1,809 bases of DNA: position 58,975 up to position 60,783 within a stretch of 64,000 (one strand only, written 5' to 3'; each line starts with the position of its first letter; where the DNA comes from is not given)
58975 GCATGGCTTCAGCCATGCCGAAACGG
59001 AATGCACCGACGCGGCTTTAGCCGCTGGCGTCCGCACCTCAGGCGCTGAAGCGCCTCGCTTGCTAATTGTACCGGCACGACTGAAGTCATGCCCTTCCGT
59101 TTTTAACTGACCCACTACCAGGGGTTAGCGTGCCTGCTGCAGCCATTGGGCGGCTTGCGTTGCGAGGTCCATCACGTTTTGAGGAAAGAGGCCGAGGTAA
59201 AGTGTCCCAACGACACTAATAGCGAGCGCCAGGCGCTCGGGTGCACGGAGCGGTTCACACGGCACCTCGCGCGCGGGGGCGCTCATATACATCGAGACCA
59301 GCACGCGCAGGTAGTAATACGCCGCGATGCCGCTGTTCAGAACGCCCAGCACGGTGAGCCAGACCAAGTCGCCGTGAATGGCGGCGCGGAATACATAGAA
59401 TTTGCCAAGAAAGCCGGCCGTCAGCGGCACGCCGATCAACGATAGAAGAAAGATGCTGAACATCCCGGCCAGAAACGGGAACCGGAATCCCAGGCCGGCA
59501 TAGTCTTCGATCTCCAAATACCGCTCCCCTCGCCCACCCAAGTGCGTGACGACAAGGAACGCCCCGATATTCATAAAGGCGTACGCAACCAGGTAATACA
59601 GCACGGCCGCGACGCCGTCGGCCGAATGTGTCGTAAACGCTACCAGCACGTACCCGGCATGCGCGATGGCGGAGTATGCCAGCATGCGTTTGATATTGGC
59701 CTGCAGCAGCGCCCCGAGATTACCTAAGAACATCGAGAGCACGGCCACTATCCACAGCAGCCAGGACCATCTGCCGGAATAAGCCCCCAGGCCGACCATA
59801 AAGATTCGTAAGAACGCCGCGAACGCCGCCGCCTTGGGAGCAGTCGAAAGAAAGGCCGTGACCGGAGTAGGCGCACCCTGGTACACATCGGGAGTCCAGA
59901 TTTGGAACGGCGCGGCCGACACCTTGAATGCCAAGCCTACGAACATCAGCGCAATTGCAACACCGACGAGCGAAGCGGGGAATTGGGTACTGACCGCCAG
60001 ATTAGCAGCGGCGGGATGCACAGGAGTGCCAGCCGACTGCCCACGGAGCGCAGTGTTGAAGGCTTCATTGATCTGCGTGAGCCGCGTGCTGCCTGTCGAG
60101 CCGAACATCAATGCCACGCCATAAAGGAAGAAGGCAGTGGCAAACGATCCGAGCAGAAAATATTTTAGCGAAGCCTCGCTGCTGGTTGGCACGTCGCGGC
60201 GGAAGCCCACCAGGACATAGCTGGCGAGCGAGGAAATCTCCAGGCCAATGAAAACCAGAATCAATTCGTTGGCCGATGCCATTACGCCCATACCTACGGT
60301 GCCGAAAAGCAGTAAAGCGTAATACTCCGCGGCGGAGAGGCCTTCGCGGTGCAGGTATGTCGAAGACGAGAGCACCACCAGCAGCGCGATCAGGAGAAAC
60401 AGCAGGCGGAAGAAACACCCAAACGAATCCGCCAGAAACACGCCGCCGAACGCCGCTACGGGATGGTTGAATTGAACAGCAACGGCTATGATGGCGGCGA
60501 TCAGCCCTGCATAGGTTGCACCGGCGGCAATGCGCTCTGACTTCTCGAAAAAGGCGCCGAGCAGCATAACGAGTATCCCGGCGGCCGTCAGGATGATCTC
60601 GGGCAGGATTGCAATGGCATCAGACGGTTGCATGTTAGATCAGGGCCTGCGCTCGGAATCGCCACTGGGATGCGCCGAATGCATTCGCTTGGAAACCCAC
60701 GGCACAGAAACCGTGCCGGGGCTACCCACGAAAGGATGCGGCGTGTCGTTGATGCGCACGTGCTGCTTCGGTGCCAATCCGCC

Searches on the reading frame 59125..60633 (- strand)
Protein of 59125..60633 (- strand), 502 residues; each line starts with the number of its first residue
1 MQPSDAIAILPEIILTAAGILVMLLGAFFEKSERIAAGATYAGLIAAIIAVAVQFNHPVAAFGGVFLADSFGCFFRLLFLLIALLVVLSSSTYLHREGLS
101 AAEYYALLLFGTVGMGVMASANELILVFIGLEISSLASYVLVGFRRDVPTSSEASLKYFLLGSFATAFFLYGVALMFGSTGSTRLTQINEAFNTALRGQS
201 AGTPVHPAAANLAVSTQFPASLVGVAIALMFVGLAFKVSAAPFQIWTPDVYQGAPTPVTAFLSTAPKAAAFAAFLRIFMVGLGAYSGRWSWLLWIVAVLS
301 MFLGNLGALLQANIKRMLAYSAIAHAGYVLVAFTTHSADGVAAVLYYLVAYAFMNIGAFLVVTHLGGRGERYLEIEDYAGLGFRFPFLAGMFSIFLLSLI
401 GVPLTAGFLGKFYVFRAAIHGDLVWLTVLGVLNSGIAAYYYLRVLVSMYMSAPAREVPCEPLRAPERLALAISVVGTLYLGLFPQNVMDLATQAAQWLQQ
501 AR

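Call 10: search_protein_families(library=ncbifam, proteins=[window:59125-60633:-], max_evalue=0.00001)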
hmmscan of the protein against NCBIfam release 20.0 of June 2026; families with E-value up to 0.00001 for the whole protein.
window:59125-60633:- (502 aa): 73 families (the best 25 are shown)
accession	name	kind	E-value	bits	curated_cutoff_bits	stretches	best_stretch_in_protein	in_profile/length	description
TIGR01770.1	NDH_I_N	subfamily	3.4e-134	448.4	332.6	1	7-487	2-471/472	NADH-quinone oxidoreductase subunit NuoN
NF004441.0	PRK05777.1-4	equivalog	5.4e-125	418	477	1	95-498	138-523/524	NADH-quinone oxidoreductase subunit NuoN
NF004440.0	PRK05777.1-3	equivalog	1.2e-122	410.2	519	1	7-498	9-476/477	NADH-quinone oxidoreductase subunit NuoN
NF004442.0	PRK05777.1-5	equivalog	1e-119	400.7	523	1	4-496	6-479/483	NADH-quinone oxidoreductase subunit NuoN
NF002701.0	PRK02504.1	equivalog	1.4e-101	340.5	569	1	5-454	11-439/513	NAD(P)H-quinone oxidoreductase subunit N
NF004446.0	PRK05777.2-4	equivalog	3.2e-93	313.5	590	1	8-495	13-495/502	NADH-quinone oxidoreductase subunit NuoN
NF004439.0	PRK05777.1-1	equivalog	1.5e-89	301.1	531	1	3-495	5-482/485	NADH-quinone oxidoreductase subunit NuoN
NF004445.0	PRK05777.2-3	equivalog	1.6e-80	271.4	408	1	8-484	9-463/475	NADH-quinone oxidoreductase subunit NuoN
NF004444.0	PRK05777.2-2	equivalog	5.9e-80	269.7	496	1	8-492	16-488/496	NADH-quinone oxidoreductase subunit NuoN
NF004443.0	PRK05777.2-1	equivalog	1.3e-73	249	626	1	9-483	14-480/506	NADH-quinone oxidoreductase subunit NuoN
NF004447.0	PRK05777.2-5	equivalog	1.3e-60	205.8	547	1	8-482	3-453/458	NADH-quinone oxidoreductase subunit NuoN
NF006241.0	PRK08377.1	equivalog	5.2e-54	184.1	645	1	48-496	59-475/494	NADH dehydrogenase subunit N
NF006240.0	PRK08376.1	subfamily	2.4e-49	168.6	662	2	212-499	207-508/521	putative monovalent cation/H+ antiporter subunit D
NF004448.0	PRK05777.2-6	equivalog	6.8e-47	160.6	869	1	8-454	17-447/492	NADH-quinone oxidoreductase subunit NuoN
TIGR01972.1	NDH_I_M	subfamily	3.5e-46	157.9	263.8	1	72-499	80-483/486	NADH-quinone oxidoreductase subunit M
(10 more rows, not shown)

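Call 11: find_encoding_contigs(protein=window:59125-60633:-, flank=10000, max_places=4)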
Protein window:59125-60633:- (502 aa): no gene with exactly this product is on record in the collection.
